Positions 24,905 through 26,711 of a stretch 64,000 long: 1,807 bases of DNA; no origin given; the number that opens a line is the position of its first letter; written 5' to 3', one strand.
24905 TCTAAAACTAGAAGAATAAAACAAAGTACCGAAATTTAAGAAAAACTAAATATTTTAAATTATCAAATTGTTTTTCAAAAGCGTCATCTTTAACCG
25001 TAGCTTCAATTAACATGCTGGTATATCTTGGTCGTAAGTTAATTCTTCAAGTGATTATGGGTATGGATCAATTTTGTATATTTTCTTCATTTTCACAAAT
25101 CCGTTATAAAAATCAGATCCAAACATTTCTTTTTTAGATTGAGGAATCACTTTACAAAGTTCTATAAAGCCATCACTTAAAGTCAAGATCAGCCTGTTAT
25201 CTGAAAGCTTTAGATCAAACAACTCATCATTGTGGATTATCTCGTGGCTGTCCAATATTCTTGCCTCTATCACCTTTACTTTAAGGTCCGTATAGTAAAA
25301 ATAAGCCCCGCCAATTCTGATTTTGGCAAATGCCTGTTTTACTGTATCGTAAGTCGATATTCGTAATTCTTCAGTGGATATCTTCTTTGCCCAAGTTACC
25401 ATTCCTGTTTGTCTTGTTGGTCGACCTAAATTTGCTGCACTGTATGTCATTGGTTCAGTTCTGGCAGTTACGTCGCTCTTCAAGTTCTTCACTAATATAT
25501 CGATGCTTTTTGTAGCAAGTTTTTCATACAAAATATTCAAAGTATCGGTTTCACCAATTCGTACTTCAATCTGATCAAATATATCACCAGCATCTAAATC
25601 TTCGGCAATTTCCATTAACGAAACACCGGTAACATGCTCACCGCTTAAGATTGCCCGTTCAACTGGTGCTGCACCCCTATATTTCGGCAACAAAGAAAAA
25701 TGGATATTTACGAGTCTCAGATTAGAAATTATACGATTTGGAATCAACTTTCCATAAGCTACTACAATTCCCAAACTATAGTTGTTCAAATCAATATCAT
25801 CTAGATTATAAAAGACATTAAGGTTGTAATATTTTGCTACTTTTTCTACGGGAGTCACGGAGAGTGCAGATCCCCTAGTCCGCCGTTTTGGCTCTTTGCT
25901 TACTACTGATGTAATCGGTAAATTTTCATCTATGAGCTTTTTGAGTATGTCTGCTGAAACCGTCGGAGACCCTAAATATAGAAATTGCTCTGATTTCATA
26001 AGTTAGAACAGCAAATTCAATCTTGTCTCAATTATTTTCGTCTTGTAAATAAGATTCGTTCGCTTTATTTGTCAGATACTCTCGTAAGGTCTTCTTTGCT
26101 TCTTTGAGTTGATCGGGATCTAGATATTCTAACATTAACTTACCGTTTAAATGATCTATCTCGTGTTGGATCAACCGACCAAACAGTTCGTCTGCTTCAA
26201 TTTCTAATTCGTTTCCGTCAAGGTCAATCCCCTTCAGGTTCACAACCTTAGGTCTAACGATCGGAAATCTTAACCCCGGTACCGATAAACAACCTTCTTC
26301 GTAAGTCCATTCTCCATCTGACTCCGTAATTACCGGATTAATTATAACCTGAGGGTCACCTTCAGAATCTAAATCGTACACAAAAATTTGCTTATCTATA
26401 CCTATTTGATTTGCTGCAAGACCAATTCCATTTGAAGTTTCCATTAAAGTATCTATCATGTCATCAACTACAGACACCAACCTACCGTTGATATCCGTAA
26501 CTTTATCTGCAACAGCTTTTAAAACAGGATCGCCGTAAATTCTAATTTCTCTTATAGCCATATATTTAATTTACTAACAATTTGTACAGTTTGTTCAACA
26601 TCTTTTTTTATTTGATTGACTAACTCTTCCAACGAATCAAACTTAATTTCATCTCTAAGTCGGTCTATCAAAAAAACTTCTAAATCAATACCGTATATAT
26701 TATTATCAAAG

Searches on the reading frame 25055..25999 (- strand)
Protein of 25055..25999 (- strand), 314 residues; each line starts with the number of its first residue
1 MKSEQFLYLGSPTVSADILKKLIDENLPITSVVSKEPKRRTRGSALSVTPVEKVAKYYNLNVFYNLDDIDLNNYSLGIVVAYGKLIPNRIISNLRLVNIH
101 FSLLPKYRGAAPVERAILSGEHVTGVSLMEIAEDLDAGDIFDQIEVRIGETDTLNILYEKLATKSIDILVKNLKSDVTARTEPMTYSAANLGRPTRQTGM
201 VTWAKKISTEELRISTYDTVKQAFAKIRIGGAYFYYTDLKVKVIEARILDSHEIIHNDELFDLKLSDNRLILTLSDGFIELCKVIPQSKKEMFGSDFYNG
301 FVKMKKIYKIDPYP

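Call 69: search_protein_families(library=pfam, proteins=[window:25055-25999:-], max_evalue=0.001)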
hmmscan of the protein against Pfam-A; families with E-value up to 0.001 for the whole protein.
window:25055-25999:- (314 aa): 2 families
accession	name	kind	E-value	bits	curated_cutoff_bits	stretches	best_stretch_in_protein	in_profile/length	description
PF00551.24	Formyl_trans_N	-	2.5e-27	96.2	26.1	1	7-171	6-179/181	Formyl transferase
PF02911.23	Formyl_trans_C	-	2.8e-05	24.7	21.1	1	206-301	1-99/100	Formyl transferase, C-terminal domain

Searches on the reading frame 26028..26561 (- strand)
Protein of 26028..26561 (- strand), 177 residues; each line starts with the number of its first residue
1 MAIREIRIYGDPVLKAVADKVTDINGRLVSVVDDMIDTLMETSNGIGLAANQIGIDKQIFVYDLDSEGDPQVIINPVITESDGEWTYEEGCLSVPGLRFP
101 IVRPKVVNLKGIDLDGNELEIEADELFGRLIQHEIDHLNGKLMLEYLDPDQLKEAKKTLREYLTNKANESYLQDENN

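Call 69: search_protein_families(library=pfam, proteins=[window:26028-26561:-], max_evalue=0.001)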
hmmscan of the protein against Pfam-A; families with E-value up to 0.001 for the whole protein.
window:26028-26561:- (177 aa): 1 family
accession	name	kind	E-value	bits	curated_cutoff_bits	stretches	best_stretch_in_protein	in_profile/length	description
PF01327.26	Pep_deformylase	-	4.7e-47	159.9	22.8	1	3-150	1-153/156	Polypeptide deformylase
